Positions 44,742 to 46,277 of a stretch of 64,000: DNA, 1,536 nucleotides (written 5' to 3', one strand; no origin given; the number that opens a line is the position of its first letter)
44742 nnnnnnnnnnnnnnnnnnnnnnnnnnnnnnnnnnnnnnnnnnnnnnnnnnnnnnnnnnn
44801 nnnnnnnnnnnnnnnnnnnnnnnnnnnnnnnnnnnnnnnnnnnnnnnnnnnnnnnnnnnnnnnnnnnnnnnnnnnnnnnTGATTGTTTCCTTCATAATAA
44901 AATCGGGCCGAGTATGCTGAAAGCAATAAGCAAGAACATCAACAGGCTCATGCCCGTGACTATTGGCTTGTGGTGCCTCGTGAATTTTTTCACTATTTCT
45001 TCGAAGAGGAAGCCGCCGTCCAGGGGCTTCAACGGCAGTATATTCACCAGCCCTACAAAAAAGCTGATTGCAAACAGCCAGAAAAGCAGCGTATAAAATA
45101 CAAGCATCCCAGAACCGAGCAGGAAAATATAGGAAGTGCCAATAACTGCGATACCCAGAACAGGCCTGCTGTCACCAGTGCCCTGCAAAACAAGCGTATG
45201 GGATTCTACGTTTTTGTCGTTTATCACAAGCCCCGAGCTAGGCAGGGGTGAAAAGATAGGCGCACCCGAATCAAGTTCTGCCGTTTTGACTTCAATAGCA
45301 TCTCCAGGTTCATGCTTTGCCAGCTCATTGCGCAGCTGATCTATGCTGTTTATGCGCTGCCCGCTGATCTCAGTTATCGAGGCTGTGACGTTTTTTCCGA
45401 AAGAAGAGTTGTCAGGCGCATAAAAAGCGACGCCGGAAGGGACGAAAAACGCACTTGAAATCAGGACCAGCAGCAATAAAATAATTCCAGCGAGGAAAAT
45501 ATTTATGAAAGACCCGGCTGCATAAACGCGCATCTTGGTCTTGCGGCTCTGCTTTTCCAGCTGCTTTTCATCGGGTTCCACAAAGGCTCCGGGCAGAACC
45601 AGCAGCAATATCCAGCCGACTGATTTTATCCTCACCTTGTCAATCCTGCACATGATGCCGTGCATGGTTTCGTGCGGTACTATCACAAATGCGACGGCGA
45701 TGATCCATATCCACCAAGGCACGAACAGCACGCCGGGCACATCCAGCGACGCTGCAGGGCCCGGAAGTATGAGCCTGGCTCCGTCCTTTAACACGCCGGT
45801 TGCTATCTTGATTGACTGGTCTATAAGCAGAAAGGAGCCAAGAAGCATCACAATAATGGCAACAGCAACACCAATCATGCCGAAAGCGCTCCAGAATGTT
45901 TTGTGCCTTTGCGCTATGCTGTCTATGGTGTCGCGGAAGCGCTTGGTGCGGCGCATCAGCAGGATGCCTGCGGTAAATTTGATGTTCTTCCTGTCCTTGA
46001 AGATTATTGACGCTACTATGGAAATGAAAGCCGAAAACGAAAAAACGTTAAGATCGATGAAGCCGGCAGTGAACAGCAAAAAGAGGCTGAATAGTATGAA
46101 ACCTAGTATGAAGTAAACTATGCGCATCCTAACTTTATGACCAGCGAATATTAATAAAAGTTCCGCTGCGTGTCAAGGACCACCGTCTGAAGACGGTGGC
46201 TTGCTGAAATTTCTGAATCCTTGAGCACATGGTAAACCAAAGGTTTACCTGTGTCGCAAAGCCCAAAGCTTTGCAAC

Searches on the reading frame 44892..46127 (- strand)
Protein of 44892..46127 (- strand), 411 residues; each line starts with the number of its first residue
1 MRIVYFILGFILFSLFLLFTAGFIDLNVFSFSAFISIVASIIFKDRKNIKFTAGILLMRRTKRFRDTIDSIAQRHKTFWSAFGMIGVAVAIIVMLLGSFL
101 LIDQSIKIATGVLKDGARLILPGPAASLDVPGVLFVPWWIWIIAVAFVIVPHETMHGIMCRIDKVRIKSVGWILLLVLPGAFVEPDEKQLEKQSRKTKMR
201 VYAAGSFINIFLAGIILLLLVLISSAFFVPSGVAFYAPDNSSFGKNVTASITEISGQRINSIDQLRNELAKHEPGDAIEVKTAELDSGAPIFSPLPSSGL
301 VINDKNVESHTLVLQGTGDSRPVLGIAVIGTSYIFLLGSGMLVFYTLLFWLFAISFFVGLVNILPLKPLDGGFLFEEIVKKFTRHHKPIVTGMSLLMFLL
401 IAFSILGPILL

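Call 80: search_protein_families(library=pfam, proteins=[window:44892-46127:-], max_evalue=0.01)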
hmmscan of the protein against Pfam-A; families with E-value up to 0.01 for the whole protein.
window:44892-46127:- (411 aa): 1 family
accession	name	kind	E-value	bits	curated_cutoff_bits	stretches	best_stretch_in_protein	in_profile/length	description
PF02163.28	Peptidase_M50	-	7.8e-23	81.4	27.2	1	142-388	3-203/221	Peptidase family M50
